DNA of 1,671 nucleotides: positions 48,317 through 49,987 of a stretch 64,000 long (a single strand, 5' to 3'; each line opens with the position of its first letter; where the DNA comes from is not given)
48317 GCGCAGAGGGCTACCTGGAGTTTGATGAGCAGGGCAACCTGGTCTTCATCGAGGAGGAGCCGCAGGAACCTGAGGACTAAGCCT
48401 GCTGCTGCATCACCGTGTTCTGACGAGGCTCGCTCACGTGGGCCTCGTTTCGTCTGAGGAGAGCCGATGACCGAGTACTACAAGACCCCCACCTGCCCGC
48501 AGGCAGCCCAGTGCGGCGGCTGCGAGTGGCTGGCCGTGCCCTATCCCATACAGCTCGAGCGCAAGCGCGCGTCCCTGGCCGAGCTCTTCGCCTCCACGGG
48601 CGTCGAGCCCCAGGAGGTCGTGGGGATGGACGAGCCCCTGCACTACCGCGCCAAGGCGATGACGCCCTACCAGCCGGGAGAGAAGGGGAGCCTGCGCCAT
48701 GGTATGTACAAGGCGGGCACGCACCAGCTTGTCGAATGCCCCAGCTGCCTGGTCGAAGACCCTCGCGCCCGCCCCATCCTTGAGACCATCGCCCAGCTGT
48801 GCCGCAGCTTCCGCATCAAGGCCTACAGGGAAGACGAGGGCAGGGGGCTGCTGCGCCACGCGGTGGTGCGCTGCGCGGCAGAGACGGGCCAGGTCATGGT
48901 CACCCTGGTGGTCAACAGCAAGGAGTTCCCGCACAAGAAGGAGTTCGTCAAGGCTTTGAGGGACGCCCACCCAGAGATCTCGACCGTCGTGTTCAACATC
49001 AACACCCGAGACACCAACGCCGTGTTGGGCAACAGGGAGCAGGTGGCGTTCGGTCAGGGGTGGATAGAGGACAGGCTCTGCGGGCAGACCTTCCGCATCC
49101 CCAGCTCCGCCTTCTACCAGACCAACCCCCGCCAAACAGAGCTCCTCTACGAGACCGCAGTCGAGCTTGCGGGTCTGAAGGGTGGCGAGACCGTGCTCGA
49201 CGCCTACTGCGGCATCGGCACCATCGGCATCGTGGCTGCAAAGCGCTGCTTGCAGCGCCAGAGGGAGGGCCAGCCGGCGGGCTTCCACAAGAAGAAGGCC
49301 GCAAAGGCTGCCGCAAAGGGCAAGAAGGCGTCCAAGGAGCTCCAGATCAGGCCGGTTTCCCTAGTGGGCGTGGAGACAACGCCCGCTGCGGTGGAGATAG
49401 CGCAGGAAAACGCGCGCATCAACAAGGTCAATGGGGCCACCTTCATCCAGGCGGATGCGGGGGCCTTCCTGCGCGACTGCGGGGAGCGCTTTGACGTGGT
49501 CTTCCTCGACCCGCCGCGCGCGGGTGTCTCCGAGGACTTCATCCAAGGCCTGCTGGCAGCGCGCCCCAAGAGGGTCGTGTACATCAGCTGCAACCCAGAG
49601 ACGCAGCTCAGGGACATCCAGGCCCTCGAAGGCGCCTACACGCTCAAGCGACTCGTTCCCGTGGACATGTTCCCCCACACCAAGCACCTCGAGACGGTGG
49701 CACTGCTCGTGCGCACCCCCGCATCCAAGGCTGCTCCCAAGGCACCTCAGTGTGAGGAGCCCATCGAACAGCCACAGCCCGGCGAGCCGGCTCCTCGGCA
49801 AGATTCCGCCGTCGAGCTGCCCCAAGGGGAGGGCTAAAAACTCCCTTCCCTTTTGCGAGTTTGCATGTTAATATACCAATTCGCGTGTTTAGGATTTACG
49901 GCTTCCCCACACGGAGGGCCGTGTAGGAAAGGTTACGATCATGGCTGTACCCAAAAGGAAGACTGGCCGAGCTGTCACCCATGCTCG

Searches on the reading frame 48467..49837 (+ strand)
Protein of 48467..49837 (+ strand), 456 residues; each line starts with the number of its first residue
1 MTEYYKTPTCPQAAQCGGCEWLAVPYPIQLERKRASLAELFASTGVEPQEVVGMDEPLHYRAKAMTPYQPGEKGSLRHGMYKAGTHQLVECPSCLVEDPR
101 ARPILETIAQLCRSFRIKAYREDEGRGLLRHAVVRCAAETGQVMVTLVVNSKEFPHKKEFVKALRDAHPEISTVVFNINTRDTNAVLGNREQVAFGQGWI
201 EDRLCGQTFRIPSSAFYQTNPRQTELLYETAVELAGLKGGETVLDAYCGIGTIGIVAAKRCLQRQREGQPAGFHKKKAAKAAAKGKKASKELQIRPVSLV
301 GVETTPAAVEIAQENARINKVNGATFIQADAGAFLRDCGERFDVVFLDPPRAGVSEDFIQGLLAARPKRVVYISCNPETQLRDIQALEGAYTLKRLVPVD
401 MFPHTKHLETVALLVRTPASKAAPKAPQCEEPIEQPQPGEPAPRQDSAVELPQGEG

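Call 78: search_protein_families(library=pfam, proteins=[window:48467-49837:+], max_evalue=0.00001)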
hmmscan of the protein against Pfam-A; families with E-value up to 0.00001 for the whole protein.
window:48467-49837:+ (456 aa): 4 families
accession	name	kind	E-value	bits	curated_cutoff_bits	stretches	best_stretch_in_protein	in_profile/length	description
PF05958.17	tRNA_U5-meth_tr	-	4.4e-21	75.7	23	1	26-416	2-356/357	tRNA (Uracil-5-)-methyltransferase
PF13847.12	Methyltransf_31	-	7.2e-10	39.2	27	1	238-348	2-81/145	Methyltransferase domain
PF01170.24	UPF0020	-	3.3e-09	37.2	22.3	1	232-350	21-130/197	RMKL-like, methyltransferase domain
PF03602.21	Cons_hypoth95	-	1.6e-07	31.6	24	0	300-373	68-150/182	Conserved hypothetical protein 95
